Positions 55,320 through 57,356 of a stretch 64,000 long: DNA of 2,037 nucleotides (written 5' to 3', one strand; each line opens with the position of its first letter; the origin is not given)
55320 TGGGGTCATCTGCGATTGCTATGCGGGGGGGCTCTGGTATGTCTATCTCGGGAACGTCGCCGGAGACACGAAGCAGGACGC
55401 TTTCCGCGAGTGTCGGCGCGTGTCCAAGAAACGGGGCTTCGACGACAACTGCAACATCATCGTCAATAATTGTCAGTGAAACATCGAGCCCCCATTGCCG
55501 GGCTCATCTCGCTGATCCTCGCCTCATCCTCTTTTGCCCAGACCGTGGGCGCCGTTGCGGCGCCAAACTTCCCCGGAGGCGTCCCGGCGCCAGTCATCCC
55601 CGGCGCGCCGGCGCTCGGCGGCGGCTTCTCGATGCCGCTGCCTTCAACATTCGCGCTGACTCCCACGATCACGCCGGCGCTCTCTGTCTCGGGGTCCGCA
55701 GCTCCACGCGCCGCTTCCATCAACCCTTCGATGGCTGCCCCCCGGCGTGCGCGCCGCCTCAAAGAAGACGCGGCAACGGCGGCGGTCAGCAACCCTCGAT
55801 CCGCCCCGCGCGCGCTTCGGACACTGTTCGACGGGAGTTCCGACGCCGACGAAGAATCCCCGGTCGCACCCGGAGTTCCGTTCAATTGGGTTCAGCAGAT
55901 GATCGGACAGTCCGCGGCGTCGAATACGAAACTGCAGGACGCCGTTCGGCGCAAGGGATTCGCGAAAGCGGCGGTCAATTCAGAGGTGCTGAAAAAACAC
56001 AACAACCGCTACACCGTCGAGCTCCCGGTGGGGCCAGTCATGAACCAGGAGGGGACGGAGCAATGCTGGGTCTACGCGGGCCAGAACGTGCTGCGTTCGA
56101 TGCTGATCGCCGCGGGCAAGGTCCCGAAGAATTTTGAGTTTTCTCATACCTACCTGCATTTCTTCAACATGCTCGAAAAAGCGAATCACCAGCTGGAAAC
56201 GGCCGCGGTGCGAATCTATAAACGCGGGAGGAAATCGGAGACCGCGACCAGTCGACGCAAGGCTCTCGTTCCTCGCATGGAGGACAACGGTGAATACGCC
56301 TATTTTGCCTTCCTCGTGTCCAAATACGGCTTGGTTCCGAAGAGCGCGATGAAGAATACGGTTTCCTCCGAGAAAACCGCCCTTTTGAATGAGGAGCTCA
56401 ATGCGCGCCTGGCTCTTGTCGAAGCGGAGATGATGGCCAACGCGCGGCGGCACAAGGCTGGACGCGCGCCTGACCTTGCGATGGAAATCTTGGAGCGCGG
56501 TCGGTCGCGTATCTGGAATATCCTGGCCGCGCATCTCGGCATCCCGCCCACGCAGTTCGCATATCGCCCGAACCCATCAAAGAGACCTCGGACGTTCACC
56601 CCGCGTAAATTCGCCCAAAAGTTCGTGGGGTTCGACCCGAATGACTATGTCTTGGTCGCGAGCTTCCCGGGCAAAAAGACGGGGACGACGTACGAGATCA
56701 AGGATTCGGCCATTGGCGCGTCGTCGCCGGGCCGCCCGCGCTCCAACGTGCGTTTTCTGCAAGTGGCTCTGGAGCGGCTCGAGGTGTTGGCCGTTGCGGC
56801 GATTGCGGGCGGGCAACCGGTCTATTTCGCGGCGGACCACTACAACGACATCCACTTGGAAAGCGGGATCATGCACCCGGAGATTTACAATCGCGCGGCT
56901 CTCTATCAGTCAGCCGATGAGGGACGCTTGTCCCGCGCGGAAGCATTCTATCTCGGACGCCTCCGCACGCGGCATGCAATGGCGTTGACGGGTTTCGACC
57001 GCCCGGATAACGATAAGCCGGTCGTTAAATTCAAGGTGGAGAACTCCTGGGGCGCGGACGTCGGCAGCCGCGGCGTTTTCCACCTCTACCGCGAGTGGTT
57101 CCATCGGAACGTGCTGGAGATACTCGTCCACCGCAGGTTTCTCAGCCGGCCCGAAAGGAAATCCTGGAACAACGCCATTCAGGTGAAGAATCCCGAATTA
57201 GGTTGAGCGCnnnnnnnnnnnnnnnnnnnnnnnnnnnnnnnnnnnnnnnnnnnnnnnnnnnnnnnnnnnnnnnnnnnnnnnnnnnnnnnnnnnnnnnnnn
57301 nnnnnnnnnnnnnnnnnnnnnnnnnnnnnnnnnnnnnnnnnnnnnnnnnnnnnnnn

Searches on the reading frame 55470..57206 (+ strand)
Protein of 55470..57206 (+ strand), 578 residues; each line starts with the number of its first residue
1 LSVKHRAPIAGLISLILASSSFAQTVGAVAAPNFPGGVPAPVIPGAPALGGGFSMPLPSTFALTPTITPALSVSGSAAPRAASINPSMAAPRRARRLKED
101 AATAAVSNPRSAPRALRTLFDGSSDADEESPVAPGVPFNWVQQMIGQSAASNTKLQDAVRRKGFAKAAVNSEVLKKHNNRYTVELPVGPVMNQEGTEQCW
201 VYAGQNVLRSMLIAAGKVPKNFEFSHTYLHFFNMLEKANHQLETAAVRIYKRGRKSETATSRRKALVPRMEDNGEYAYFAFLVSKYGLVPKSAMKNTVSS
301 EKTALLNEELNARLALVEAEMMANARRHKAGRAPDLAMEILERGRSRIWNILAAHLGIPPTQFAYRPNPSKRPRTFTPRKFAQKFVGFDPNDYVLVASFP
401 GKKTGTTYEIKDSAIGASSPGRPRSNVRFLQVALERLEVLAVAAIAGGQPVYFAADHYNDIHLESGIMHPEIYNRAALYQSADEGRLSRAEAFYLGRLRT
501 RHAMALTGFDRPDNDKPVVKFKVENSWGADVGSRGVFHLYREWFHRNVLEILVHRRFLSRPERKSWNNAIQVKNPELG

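Call 3: search_protein_families(library=pfam, proteins=[window:55470-57206:+], max_evalue=0.1)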
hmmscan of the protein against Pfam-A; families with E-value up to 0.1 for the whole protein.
window:55470-57206:+ (578 aa): 3 families
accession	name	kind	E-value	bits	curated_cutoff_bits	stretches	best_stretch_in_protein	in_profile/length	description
PF03051.21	Peptidase_C1_2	-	1.6e-66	225.3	22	1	149-571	17-429/438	Peptidase C1-like family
PF00112.29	Peptidase_C1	-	0.0026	18.3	20.7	1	499-542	165-205/220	Papain family cysteine protease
PF22181.1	TarS_linker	-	0.084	13.7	27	0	538-566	27-57/100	Glycosyl transferase TarS linker domain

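Call 6: find_homologous_proteins(query=window:55476-57203:+)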
Query window:55476-57203:+ (576 aa): 25 proteins with E <= 0.001 among 8000 candidates.
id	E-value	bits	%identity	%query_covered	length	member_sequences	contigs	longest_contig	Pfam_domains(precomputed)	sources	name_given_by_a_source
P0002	0.0e+0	1293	100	100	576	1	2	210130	PF03051.22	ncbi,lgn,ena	-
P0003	8.6e-152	525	53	76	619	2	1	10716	PF03051.22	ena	-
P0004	5.4e-151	522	51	80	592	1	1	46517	PF00112.30,PF03051.22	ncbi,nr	ncbi:MAG: hypothetical protein HY403_04950 [Elusimicrobia bacterium]|nr:hypothetical protein [Elusim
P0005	2.3e-147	510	53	76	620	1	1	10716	PF00112.30,PF03051.22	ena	-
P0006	5.7e-146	506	50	74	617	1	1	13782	PF00112.30,PF03051.22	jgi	jgi:bleomycin hydrolase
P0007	1.2e-144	502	51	76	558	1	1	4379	PF00112.30,PF03051.22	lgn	-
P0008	6.6e-142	492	51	75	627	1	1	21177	PF03051.22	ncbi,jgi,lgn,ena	jgi:bleomycin hydrolase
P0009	2.2e-135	471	47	80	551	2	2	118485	PF00112.30,PF03051.22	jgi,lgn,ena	jgi:bleomycin hydrolase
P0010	2.8e-131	457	48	76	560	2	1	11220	PF03051.22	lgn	-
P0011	6.6e-128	446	46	76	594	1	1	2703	PF03051.22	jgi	-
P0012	5.5e-123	430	44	90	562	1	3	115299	PF03051.22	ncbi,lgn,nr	ncbi:MAG: hypothetical protein KGO96_09495 [Elusimicrobia bacterium]|nr:hypothetical protein [Elusim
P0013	2.7e-122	428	45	79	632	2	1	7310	PF03051.22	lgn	-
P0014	1.6e-121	425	44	79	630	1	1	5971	PF03051.22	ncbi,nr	ncbi:MAG: C1 family peptidase [Elusimicrobia bacterium]|nr:C1 family peptidase [Elusimicrobiota bact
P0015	2.0e-120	422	46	78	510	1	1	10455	PF03051.22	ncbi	-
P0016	2.1e-119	418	45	76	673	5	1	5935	PF00112.30,PF03051.22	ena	-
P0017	4.4e-117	411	46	78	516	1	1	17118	PF03051.22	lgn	-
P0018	7.2e-116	407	45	76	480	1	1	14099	PF03051.22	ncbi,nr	ncbi:MAG: hypothetical protein HY074_02605 [Deltaproteobacteria bacterium]|nr:hypothetical protein [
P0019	7.0e-110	387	43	76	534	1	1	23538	PF03051.22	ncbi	ncbi:MAG: C1 family peptidase [Bdellovibrionota bacterium]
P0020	6.1e-108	380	41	77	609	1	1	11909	PF00112.30,PF03051.22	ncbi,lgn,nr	ncbi:MAG: hypothetical protein HKL90_13955 [Elusimicrobia bacterium]|nr:hypothetical protein [Elusim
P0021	1.7e-107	379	41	77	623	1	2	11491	PF00112.30,PF03051.22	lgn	-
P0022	1.3e-103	366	47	68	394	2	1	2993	PF00112.30,PF03051.22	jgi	-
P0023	4.7e-78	282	37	74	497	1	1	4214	PF03051.22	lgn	-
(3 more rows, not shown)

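Call 7: find_encoding_contigs(protein=P0004, flank=5000, max_places=3)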
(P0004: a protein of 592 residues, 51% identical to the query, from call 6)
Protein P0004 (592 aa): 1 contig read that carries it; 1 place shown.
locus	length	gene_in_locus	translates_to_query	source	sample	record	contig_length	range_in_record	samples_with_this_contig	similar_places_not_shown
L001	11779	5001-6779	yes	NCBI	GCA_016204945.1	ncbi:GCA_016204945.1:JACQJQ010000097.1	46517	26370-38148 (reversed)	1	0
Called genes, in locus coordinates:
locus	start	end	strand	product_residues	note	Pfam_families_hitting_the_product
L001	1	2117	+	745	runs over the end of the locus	PF00912:Transgly, PF00905:Transpeptidase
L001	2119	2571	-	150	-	-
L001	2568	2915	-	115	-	PF13146:TRL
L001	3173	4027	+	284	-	-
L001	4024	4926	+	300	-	PF03279:Lip_A_acyltrans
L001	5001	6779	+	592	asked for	PF03051:Peptidase_C1_2, PF00112:Peptidase_C1 (faint)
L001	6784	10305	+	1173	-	PF06309:Torsin (faint), PF13191:AAA_16 (faint), PF00004:AAA, PF07724:AAA_2 (weak), PF00004:AAA (weak), PF01434:Peptidase_M41 (weak)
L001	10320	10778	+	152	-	PF00027:cNMP_binding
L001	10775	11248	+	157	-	PF00293:NUDIX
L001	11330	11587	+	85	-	PF02201:SWIB, PF26291:SWIB_eIF2D (weak)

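Call 8: find_encoding_contigs(protein=P0009, flank=5000, max_places=3)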
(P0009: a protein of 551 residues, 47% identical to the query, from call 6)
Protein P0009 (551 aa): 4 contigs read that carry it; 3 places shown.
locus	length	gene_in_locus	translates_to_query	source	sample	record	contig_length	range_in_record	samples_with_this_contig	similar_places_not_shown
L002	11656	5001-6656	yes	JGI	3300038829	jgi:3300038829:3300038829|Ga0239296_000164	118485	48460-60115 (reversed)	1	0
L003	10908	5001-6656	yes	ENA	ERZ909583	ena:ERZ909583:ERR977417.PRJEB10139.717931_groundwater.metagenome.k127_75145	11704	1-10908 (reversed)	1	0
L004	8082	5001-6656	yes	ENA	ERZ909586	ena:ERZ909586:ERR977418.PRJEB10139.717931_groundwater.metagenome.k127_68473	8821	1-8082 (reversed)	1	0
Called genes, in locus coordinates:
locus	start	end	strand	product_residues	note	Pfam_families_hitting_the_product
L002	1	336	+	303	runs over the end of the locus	PF01479:S4, PF00849:PseudoU_synth_2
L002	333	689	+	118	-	PF04241:DUF423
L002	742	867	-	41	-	-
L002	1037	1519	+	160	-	-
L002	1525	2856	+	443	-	-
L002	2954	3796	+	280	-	PF01619:Pro_dh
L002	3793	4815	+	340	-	PF08240:ADH_N, PF16912:Glu_dehyd_C, PF00107:ADH_zinc_N, PF13602:ADH_zinc_N_2 (weak)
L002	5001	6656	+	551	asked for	PF03051:Peptidase_C1_2, PF00112:Peptidase_C1 (faint)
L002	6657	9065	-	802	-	PF00270:DEAD, PF00271:Helicase_C, PF08482:HrpB_C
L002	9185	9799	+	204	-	PF12802:MarR_2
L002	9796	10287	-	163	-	-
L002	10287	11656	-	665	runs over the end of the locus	-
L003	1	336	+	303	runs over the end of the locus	PF01479:S4, PF00849:PseudoU_synth_2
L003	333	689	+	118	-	PF04241:DUF423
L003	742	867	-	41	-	-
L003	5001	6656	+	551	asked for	PF03051:Peptidase_C1_2, PF00112:Peptidase_C1 (faint)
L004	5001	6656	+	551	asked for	PF03051:Peptidase_C1_2, PF00112:Peptidase_C1 (faint)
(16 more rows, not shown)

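Call 9: find_encoding_contigs(protein=P0012, flank=5000, max_places=3)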
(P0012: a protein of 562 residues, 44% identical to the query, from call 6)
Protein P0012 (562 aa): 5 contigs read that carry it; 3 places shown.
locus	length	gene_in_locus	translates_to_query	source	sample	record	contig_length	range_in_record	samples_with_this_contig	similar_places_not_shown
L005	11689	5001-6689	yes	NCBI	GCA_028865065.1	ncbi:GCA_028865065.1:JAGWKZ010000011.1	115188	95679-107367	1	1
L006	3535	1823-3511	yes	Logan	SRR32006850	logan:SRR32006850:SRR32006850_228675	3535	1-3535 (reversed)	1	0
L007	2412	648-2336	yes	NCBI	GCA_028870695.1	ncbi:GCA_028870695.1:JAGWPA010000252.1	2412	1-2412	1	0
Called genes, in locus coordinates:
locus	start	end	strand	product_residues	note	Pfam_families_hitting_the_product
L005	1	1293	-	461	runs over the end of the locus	PF01212:Beta_elim_lyase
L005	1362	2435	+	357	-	PF07977:FabA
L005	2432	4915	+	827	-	PF00317:Ribonuc_red_lgN, PF02867:Ribonuc_red_lgC, PF12637:TSCPD (weak)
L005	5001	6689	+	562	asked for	PF03051:Peptidase_C1_2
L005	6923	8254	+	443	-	PF00654:Voltage_CLC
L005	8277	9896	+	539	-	PF00128:Alpha-amylase, PF16657:Malt_amylase_C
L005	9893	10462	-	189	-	PF01569:PAP2, PF14378:PAP2_3 (weak)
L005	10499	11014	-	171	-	PF01814:Hemerythrin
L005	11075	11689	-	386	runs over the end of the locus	PF00158:Sigma54_activat, PF14532:Sigma54_activ_2, PF07728:AAA_5 (weak), PF25601:AAA_lid_14, PF02954:HTH_8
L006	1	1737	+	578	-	?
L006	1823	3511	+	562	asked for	PF03051:Peptidase_C1_2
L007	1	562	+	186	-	PF12637:TSCPD (weak)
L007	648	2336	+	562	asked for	PF03051:Peptidase_C1_2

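Call 10: find_encoding_contigs(protein=P0002, flank=10000, max_places=3)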
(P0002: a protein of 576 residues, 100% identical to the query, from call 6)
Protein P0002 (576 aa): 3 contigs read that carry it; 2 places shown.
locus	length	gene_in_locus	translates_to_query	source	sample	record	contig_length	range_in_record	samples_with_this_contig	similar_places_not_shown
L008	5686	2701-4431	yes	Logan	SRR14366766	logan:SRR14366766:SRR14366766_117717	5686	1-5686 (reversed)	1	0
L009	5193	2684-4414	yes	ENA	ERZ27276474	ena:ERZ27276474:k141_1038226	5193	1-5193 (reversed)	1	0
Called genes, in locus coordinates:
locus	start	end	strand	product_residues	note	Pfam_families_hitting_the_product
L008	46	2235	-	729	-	-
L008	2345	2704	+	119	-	-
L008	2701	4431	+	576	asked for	PF03051:Peptidase_C1_2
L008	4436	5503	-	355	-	-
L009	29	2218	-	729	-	-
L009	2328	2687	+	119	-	-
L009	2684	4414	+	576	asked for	PF03051:Peptidase_C1_2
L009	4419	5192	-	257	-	?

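Call 11: find_encoding_contigs(protein=P0003, flank=6000, max_places=2)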
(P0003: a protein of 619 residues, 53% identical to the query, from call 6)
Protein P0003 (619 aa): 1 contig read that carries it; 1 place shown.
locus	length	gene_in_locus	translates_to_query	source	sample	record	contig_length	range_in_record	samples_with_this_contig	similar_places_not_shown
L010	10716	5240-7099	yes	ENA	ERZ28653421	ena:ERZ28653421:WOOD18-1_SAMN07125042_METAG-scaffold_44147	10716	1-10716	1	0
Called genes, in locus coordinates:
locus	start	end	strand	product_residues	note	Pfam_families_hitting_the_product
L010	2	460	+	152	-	?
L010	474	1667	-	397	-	-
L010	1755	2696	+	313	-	-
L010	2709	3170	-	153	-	-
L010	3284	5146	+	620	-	PF03051:Peptidase_C1_2, PF00112:Peptidase_C1 (faint)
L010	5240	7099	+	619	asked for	PF03051:Peptidase_C1_2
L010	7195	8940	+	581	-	-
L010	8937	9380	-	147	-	-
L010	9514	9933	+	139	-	-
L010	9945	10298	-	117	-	PF04343:DUF488, PF22751:DUF488-N3a, PF22752:DUF488-N3i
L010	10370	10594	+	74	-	-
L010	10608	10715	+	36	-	?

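Call 13: search_protein_families(library=ncbifam, proteins=[window:55476-57203:+], max_evalue=1)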
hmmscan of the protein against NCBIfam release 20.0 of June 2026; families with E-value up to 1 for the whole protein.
window:55476-57203:+ (576 aa): 0 families

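Call 17: find_related_loci(query=A1, collection=genome_contigs, flank=4000)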
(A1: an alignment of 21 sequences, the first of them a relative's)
Query A1 (576 aa) in genome_contigs; peptide patterns used: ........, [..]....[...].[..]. (x = any residue, [..] = any of these).
600 stretches matched a pattern (row limit reached: there are more); 583 encode a relative of the query (tblastn E <= 1e-3); the best 80 are kept; 80 distinct loci.
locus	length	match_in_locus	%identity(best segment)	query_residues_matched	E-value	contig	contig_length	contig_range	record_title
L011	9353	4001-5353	48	133-570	3e-137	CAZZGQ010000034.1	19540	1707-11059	MAG TPA_asm: uncultured Elusimicrobia sp. isolate SRP272529_co2_26 genome assembly, contig: NODE_4601_length_19540_cov_1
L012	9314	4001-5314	48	133-567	3e-127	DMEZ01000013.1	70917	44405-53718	MAG TPA_asm: Elusimicrobia bacterium isolate UBA9639 contig_1438, whole genome shotgun sequence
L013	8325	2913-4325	46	128-575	2e-126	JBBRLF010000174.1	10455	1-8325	MAG: candidate division WWE3 bacterium isolate La1_concoct.242 LA1C_C.242_k141_468070L_10455_cov_11.0000, whole genome s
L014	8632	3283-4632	43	134-564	6e-120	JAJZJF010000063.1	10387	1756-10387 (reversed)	MAG: bacterium isolate LSA5.bin12 NODE_9697_length_10387_cov_9.750195, whole genome shotgun sequence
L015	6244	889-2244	40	134-565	1e-116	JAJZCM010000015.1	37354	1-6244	MAG: bacterium isolate JA2.bin36 NODE_716_length_37354_cov_6.315040, whole genome shotgun sequence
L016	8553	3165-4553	41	133-573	1e-108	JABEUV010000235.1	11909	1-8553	MAG: Elusimicrobia bacterium isolate MAG 13 k99_367452, whole genome shotgun sequence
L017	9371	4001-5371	38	137-575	5e-88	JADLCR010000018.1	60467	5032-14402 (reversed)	MAG: Oligoflexia bacterium isolate SJ240 c_000000211590, whole genome shotgun sequence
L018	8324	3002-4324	30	128-556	7e-63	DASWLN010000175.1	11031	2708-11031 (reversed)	MAG TPA_asm: Candidatus Zixiibacteriota bacterium isolate SMAG_U2949 k141_1120917, whole genome shotgun sequence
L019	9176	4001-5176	34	153-556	9e-57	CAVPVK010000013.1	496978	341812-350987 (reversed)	MAG: uncultured Planctomycetia bacterium isolate MFD00082.bin.2.49 genome assembly, contig: contig_5180, whole genome sh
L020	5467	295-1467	33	155-558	2e-56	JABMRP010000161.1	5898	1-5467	MAG: Planctomycetota bacterium isolate bin.375 k141_846321, whole genome shotgun sequence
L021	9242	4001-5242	31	153-556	4e-56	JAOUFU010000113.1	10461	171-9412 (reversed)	MAG: Phycisphaerae bacterium isolate 4_1_July_SF_Bin52 4_1_July_SF_Bin52_scaffold_3098_c1, whole genome shotgun sequence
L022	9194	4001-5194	30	148-561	9e-56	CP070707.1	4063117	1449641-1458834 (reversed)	MAG: bacterium isolate bin522 chromosome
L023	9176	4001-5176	32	155-556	4e-54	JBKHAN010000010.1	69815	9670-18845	MAG: Spirochaetaceae bacterium isolate D1M01_18 NODE_258_length_69815_cov_7.424857, whole genome shotgun sequence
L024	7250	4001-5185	31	150-556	3e-54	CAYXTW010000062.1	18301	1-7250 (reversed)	MAG TPA_asm: uncultured Ignavibacteriaceae bacterium isolate binchicken_co89_533 genome assembly, contig: NODE_5444_leng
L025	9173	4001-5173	31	153-556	4e-54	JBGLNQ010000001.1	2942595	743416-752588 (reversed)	MAG: Sedimentisphaerales bacterium isolate PPR_0495 PPR_0495.fa_scaffold_69929, whole genome shotgun sequence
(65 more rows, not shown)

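Call 29: search_solved_structures(query=window:55476-57203:+, show_alignments=1)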
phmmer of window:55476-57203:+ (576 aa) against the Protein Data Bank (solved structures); distinct sequences matched with E-value up to 0.001: 18.
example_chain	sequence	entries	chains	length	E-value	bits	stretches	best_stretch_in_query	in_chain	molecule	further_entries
4k7c_A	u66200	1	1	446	3.1e-48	168.4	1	146-557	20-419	Aminopeptidase C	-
1gcb_A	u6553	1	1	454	4.9e-34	121.5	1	164-554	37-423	GAL6 HG (EMTS) DERIVATIVE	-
2e03_A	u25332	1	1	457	1.3e-33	120.1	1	164-554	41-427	Cysteine proteinase 1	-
2e01_A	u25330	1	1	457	6.3e-33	117.8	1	164-554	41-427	Cysteine proteinase 1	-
2dzy_A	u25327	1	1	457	6.5e-33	117.8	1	164-554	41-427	Cysteine proteinase 1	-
2e02_A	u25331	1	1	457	8.7e-33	117.4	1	164-554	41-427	Cysteine proteinase 1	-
2dzz_A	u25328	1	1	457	8.9e-33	117.3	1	164-554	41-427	Cysteine proteinase 1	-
2e00_A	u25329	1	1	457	8.9e-33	117.3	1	164-554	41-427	Cysteine proteinase 1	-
3gcb_A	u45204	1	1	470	9.6e-33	117.2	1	164-554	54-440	GAL6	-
1a6r_A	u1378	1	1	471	9.7e-33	117.2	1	164-554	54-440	GAL6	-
7v5l_A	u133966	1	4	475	1e-28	104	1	177-556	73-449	Bleomycin hydrolase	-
1cb5_A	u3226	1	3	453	1.4e-28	103.5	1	177-556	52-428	BLEOMYCIN HYDROLASE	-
7v5s_A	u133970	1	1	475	1.8e-27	99.8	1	177-556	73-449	Bleomycin hydrolase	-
7xf9_A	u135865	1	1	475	2.3e-27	99.5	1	177-556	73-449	Bleomycin hydrolase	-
7v5t_A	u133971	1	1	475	2.5e-27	99.4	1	177-556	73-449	Bleomycin hydrolase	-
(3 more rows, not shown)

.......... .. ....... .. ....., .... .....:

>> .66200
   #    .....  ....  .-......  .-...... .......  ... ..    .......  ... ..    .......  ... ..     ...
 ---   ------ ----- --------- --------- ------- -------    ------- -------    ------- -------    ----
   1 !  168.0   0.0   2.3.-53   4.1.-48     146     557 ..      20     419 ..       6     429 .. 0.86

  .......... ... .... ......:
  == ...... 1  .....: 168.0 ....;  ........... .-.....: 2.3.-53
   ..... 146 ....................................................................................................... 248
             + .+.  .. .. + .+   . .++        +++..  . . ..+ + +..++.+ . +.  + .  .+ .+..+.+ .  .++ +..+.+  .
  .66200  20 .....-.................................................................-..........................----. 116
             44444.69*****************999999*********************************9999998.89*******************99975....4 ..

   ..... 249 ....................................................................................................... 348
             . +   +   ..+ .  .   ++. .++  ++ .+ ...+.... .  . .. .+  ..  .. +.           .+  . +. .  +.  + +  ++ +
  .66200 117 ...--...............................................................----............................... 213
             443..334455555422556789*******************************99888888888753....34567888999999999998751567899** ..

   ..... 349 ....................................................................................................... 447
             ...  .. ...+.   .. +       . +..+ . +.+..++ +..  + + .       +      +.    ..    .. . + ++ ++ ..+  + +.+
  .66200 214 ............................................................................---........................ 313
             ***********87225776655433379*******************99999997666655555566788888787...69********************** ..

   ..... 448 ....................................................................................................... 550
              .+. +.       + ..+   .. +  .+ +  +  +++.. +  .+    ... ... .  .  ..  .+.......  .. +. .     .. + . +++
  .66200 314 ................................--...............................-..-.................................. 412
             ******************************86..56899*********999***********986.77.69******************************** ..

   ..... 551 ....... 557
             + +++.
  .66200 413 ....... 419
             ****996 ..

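Call 53: find_encoding_contigs(protein=P0006, flank=3000, max_places=1)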
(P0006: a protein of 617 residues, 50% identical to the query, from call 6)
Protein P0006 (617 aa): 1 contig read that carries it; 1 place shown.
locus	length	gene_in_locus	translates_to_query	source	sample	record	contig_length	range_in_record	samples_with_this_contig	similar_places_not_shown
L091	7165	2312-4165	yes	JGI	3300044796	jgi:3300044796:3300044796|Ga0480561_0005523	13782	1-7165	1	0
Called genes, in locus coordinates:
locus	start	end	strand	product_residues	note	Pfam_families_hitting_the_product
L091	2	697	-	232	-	?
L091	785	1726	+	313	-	-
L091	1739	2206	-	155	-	-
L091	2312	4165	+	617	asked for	PF03051:Peptidase_C1_2, PF00112:Peptidase_C1 (faint)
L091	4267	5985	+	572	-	-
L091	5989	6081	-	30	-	-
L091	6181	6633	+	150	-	PF07963:N_methyl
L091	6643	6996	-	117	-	PF04343:DUF488, PF22751:DUF488-N3a, PF22752:DUF488-N3i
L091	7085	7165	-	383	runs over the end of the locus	-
